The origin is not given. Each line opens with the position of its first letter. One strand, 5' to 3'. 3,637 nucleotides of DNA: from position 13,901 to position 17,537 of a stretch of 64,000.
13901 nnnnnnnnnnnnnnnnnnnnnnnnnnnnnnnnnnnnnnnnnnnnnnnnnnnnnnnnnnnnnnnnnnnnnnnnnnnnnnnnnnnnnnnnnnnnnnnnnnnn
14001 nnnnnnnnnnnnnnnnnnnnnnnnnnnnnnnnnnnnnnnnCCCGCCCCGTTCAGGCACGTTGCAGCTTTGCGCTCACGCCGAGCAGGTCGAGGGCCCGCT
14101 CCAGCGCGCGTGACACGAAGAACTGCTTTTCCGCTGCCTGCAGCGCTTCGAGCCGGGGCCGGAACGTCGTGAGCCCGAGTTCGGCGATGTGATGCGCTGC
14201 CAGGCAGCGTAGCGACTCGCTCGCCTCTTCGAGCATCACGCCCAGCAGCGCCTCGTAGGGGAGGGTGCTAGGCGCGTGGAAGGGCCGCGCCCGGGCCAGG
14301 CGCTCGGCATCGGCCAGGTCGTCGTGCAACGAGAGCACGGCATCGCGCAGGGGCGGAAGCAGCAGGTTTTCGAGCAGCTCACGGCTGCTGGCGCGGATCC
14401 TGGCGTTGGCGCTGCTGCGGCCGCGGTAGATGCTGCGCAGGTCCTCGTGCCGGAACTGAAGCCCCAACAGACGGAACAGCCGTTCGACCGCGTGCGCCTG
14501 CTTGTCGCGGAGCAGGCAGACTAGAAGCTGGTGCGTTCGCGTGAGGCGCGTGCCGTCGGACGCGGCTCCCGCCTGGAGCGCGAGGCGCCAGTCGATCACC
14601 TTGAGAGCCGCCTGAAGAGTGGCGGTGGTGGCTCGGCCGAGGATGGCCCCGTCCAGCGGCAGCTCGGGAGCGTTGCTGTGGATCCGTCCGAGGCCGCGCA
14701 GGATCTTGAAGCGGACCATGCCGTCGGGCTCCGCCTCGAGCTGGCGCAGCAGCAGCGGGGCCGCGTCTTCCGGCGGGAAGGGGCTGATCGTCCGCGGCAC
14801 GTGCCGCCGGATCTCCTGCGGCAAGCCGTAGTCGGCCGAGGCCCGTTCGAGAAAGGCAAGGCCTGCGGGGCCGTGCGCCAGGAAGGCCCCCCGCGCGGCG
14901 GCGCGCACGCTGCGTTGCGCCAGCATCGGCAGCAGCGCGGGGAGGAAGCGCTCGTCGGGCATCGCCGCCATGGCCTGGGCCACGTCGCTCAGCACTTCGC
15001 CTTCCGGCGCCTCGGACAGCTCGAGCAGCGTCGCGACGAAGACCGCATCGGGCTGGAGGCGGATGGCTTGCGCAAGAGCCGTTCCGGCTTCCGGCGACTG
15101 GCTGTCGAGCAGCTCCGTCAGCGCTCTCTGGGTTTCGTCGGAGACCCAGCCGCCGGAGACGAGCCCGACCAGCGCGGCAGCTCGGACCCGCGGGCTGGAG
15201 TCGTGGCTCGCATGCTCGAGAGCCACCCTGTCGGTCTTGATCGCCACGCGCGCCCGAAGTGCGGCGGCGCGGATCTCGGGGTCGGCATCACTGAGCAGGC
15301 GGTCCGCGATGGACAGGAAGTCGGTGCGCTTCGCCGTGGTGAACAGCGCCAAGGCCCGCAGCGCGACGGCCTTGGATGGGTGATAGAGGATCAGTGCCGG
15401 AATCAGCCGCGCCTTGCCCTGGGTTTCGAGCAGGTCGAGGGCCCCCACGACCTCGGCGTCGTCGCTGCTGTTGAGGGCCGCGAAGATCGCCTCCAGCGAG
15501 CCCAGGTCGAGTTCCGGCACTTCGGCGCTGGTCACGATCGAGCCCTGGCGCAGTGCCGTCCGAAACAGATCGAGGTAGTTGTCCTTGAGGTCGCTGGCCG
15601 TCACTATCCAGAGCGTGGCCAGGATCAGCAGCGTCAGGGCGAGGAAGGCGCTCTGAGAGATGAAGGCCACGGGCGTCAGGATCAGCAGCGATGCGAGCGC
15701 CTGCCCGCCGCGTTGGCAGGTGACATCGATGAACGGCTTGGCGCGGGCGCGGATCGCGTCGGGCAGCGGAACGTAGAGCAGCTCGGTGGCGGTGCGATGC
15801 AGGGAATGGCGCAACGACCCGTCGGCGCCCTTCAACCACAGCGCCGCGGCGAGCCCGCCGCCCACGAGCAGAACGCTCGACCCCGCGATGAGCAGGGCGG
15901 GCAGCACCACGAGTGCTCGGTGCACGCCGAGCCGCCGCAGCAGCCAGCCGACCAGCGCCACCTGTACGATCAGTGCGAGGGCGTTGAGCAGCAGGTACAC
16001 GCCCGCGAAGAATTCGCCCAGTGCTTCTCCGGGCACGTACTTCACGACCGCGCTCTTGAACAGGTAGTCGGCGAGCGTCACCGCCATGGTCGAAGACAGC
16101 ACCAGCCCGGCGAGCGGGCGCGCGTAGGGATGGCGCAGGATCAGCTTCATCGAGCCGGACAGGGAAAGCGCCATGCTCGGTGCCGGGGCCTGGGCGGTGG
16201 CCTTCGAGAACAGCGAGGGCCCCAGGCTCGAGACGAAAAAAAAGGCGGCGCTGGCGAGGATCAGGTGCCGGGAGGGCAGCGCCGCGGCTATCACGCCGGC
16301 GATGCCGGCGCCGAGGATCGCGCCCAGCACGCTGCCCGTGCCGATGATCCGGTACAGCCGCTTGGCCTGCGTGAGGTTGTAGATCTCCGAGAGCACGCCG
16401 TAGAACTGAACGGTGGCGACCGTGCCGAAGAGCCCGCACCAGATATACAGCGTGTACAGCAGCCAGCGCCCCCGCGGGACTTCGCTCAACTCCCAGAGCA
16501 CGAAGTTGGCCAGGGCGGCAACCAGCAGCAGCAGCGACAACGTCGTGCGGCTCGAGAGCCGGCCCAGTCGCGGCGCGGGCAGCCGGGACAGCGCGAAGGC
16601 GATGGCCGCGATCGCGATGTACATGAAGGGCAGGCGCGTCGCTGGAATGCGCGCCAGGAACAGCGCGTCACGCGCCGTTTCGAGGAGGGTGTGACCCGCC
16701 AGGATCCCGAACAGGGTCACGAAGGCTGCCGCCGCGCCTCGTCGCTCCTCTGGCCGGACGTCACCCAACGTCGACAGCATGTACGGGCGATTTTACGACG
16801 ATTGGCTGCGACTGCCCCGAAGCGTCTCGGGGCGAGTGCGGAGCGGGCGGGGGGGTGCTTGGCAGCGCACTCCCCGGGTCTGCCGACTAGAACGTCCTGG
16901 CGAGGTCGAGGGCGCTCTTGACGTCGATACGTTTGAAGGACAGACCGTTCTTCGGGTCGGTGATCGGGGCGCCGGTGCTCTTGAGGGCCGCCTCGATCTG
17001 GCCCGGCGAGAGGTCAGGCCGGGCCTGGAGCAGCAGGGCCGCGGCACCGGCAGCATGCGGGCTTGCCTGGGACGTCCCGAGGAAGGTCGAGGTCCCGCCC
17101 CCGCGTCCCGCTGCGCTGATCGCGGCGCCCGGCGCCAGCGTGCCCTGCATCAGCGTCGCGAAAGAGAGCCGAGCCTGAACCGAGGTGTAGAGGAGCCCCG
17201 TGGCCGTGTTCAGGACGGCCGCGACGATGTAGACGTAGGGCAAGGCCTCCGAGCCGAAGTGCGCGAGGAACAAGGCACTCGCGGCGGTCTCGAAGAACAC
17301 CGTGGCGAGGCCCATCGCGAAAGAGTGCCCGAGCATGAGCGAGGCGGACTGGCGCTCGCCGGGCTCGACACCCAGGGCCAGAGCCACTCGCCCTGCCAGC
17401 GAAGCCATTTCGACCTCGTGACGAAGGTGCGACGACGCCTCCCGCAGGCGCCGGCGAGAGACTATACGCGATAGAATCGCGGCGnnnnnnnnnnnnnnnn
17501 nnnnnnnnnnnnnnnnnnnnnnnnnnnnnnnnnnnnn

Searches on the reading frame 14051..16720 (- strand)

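Call 22: search_protein_families(library=pfam, max_evalue=0.00001, proteins=[window:14051-16720:-])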
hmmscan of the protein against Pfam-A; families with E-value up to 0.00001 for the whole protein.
window:14051-16720:- (889 aa): 3 families
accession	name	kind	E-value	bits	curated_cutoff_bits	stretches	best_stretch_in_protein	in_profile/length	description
PF03219.20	TLC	-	5.3e-17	62.2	21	0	302-382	407-491/491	TLC ATP/ADP transporter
PF13646.12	HEAT_2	-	8.8e-11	42.4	27.7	0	445-519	9-86/88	HEAT repeats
PF07690.21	MFS_1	-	1.7e-07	31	33.4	1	35-295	38-296/347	Major Facilitator Superfamily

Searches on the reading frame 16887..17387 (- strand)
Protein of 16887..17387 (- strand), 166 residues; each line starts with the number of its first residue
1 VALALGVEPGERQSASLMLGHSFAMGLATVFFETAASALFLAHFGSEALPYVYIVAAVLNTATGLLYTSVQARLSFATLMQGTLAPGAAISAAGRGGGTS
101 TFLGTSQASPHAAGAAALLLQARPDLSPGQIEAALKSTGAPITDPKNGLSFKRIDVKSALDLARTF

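Call 22: search_protein_families(library=pfam, max_evalue=0.00001, proteins=[window:16887-17387:-])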
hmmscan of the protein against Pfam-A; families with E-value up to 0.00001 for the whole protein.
window:16887-17387:- (166 aa): 1 family
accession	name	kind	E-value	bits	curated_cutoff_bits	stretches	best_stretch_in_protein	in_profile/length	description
PF00082.27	Peptidase_S8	-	9.2e-10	38.7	21.8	1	92-139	226-273/288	Subtilase family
